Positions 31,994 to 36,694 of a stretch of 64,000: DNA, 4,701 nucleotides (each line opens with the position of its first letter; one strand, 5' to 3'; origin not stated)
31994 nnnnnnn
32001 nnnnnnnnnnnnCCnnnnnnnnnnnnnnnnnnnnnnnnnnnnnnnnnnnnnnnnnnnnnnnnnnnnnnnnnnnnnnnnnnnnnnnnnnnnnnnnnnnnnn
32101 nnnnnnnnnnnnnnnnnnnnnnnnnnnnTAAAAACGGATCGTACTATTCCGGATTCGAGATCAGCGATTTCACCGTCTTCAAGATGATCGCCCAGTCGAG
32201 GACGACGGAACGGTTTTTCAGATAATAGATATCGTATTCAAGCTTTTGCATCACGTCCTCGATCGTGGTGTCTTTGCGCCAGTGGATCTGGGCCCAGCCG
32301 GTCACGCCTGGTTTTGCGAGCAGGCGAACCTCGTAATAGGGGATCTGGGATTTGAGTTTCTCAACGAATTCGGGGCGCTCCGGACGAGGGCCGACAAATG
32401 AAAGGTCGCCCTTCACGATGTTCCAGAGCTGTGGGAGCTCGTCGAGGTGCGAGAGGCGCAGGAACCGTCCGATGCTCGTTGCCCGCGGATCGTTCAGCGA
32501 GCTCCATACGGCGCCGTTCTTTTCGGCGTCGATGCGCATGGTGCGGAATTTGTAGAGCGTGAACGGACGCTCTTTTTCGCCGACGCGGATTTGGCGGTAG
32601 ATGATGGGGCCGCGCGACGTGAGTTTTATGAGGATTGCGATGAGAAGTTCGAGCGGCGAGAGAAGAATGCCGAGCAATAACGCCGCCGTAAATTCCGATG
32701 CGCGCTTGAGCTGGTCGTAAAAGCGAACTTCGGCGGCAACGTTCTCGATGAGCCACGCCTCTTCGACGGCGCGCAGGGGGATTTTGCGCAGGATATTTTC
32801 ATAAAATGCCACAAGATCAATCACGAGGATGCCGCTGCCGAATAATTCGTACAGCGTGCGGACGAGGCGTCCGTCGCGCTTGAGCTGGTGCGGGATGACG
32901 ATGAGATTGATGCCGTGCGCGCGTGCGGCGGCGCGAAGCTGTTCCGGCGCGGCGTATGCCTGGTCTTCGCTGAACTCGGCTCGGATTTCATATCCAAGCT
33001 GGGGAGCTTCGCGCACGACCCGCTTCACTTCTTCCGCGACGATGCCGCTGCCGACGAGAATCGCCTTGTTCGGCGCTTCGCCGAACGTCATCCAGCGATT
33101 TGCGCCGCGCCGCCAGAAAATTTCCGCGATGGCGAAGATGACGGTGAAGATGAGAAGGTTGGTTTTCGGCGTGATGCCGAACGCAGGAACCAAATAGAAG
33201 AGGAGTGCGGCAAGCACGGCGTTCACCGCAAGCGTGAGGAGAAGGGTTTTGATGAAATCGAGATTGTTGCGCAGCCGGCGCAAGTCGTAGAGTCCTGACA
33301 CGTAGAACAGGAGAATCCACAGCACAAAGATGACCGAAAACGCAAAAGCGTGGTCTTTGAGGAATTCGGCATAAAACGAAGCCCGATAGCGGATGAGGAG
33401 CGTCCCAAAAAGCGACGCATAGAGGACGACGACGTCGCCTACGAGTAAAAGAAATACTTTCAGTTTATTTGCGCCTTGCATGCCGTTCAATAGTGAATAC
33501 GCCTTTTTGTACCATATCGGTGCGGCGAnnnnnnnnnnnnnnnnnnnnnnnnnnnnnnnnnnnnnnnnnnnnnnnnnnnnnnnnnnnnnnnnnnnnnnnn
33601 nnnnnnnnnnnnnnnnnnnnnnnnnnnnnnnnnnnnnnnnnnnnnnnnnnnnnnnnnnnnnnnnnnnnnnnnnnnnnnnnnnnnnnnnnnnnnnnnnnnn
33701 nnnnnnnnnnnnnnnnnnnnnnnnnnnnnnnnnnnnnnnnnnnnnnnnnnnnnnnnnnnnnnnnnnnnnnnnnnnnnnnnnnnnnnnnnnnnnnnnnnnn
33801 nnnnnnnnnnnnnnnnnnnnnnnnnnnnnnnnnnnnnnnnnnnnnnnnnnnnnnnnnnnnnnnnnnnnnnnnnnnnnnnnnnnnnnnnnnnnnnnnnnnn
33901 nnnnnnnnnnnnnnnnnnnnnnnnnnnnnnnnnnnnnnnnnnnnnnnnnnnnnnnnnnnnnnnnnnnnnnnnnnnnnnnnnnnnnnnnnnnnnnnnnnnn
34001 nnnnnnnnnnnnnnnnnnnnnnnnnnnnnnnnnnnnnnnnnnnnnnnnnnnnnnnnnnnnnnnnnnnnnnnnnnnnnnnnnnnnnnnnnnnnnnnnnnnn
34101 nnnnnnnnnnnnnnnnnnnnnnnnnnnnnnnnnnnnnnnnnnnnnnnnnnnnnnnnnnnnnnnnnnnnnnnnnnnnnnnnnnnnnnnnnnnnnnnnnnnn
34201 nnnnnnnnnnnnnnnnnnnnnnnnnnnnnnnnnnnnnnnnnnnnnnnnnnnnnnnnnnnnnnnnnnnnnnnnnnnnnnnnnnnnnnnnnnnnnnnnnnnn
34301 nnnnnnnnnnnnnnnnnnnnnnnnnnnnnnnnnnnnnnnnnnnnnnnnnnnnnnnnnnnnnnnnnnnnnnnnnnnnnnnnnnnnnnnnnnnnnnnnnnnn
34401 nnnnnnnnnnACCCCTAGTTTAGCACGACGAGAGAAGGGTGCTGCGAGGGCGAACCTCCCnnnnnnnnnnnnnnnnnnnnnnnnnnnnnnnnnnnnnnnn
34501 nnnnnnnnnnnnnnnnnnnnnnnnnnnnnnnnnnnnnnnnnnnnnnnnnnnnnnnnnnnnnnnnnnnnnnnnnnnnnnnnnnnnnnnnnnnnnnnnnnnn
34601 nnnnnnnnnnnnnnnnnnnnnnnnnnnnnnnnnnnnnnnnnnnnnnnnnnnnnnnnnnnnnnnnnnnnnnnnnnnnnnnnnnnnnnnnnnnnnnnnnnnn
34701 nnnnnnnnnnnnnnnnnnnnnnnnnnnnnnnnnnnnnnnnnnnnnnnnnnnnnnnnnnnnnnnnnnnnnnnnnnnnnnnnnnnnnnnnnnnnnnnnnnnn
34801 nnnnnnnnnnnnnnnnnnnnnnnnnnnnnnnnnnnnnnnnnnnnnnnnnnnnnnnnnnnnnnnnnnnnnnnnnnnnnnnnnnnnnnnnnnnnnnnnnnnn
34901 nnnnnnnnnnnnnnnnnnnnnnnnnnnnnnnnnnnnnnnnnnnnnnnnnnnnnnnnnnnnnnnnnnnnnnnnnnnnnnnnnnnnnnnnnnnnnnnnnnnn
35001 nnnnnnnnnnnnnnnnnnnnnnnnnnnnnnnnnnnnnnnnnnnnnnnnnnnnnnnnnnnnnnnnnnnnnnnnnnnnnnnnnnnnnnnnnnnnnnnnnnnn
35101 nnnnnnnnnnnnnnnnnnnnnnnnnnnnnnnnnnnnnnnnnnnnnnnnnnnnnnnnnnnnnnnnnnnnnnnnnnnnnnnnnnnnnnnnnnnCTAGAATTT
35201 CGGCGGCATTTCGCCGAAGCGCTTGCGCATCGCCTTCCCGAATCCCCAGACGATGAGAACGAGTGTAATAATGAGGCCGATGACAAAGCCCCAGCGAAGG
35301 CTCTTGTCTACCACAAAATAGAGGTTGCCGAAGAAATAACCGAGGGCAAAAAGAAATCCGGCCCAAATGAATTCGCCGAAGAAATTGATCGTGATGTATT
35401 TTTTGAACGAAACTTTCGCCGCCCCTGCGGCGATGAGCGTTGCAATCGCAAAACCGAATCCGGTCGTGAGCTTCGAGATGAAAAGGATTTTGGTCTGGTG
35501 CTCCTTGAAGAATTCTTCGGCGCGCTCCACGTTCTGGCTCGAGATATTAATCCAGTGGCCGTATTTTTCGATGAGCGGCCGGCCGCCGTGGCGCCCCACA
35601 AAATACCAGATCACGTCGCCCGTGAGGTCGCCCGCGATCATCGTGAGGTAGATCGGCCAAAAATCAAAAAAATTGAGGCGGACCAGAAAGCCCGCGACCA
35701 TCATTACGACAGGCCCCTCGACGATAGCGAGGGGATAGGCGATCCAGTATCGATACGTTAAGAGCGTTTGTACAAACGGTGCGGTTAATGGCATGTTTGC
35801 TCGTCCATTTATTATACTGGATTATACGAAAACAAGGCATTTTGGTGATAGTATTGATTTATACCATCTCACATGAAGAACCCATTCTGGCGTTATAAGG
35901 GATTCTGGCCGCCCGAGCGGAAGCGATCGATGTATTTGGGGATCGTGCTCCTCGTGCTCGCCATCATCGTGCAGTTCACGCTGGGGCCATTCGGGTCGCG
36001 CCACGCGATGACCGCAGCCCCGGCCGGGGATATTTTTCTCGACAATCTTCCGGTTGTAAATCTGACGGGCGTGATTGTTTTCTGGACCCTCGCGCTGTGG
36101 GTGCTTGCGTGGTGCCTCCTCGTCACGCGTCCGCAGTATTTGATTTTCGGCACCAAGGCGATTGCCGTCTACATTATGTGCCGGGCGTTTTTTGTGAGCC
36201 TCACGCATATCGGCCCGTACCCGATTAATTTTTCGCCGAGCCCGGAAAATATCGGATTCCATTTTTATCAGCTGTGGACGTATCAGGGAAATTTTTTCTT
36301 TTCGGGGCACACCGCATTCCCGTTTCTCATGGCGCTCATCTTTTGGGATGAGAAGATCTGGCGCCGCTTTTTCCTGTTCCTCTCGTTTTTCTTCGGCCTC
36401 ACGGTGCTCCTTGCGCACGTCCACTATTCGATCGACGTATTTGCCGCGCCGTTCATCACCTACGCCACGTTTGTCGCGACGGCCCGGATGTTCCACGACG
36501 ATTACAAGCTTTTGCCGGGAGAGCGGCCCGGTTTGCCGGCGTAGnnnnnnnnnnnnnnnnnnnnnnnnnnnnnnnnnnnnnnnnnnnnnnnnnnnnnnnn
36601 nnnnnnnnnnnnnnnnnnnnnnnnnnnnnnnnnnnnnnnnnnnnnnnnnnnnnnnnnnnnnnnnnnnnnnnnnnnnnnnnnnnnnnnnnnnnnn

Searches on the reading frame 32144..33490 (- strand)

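Call 67: search_protein_families(library=pfam, proteins=[window:32144-33490:-], max_evalue=0.1)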
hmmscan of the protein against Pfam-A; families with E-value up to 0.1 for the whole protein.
window:32144-33490:- (448 aa): 2 families
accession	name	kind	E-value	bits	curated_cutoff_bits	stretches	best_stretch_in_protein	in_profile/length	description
PF02397.22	Bac_transf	-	1.1e-64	217.7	27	1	262-444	1-178/179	Bacterial sugar transferase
PF13727.12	CoA_binding_3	-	0.00029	21.3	25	1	65-189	3-137/175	CoA-binding domain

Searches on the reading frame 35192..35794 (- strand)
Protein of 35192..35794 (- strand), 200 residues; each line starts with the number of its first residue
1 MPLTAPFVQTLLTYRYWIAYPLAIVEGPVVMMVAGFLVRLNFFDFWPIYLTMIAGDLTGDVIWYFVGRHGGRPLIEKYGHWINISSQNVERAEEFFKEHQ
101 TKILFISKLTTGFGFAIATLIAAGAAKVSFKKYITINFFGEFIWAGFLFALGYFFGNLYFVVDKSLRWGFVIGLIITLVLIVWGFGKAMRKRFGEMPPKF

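Call 67: search_protein_families(library=pfam, proteins=[window:35192-35794:-], max_evalue=0.1)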
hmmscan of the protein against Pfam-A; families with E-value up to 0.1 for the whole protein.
window:35192-35794:- (200 aa): 2 families
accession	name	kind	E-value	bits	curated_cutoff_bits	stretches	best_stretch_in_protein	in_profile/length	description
PF09335.16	VTT_dom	-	7.1e-16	59.2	33.9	1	28-153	4-122/123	VTT domain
PF12419.13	DUF3670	-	0.037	14.1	27.6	1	71-102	93-124/136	SNF2 Helicase protein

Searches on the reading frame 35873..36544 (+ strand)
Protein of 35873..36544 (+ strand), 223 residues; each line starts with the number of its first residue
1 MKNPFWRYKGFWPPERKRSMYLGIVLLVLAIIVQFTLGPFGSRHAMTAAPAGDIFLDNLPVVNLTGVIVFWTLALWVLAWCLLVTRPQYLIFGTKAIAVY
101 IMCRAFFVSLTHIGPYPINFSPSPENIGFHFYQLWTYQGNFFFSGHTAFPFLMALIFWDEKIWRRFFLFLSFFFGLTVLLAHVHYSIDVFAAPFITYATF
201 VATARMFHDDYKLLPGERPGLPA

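Call 67: search_protein_families(library=pfam, proteins=[window:35873-36544:+], max_evalue=0.1)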
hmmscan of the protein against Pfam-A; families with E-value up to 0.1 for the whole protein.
window:35873-36544:+ (223 aa): 2 families
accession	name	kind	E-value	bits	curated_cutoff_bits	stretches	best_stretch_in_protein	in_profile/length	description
PF14360.12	PAP2_C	-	3.6e-08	34.3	27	1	141-202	5-71/74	PAP2 superfamily C-terminal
PF01569.27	PAP2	-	2.3e-05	24.6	27.2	1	135-209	45-127/130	PAP2 superfamily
